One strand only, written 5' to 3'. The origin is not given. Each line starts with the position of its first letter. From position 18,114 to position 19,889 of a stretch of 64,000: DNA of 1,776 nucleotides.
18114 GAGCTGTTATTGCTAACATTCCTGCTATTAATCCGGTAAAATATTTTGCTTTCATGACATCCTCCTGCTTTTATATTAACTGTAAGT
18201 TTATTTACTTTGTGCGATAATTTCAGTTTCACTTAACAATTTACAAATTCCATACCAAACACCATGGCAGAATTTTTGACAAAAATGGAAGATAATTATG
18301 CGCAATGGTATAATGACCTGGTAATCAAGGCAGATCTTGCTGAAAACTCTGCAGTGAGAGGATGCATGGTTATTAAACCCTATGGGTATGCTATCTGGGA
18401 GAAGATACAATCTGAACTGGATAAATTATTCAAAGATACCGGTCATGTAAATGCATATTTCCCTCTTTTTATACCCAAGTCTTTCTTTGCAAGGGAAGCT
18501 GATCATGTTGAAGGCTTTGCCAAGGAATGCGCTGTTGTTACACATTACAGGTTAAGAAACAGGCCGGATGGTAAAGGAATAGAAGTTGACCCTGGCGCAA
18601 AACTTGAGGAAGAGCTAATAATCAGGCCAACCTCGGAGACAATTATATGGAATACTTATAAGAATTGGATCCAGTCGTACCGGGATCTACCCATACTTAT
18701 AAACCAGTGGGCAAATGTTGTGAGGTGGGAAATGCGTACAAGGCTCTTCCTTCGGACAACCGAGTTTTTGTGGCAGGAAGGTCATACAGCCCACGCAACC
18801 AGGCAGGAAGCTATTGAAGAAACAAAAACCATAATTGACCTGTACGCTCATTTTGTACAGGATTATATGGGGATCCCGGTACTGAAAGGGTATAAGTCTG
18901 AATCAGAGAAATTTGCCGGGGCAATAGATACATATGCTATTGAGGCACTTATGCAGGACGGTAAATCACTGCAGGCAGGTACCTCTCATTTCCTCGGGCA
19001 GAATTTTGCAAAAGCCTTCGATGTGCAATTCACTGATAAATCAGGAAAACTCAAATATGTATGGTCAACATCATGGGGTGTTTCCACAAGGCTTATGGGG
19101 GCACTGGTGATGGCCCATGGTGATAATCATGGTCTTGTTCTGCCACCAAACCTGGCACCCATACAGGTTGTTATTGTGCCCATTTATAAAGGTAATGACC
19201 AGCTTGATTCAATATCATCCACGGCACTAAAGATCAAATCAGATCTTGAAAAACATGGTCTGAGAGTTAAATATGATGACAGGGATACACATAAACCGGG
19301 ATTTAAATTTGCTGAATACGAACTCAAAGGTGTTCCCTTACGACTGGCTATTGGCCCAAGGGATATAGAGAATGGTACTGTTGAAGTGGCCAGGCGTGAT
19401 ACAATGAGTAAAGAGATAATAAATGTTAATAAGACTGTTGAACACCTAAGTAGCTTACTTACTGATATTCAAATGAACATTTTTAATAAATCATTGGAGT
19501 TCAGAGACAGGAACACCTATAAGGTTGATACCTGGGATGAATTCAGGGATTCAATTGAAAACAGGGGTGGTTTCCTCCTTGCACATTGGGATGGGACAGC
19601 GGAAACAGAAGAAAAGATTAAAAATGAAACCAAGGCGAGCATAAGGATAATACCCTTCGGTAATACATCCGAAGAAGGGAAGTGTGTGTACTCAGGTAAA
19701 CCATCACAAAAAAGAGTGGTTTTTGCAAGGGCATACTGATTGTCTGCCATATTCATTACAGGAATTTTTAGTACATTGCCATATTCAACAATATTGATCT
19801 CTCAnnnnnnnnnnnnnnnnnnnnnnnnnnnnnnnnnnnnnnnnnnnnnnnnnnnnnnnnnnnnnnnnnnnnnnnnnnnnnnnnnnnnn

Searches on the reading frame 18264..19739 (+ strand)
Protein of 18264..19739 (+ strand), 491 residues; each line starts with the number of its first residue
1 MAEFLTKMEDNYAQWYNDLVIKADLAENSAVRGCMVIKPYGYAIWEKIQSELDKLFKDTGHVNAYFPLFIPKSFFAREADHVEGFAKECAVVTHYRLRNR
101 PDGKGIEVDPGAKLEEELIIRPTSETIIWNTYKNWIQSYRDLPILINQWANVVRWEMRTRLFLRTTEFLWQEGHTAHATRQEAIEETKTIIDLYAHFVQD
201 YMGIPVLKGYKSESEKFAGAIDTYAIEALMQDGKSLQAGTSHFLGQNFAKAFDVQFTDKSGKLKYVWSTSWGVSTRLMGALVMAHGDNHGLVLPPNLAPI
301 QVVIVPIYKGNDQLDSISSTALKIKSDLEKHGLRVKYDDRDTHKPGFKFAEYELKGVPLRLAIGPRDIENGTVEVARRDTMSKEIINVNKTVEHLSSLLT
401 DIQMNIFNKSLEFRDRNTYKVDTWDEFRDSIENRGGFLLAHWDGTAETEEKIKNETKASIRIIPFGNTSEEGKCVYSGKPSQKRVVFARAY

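Call 27: search_protein_families(library=pfam, proteins=[window:18264-19739:+], max_evalue=0.00001)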
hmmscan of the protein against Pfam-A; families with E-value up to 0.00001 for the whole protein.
window:18264-19739:+ (491 aa): 3 families
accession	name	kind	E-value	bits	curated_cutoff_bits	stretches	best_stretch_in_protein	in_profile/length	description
PF09180.16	ProRS-C_1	-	1.2e-23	83.5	31.5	1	424-491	1-71/71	Prolyl-tRNA synthetase, C-terminal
PF03129.25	HGTP_anticodon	-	4e-21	75.4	21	1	301-396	1-92/94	Anticodon binding domain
PF00587.30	tRNA-synt_2b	-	1.2e-20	74.8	29.3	1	114-282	7-176/179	tRNA synthetase class II core domain (G, H, P, S and T)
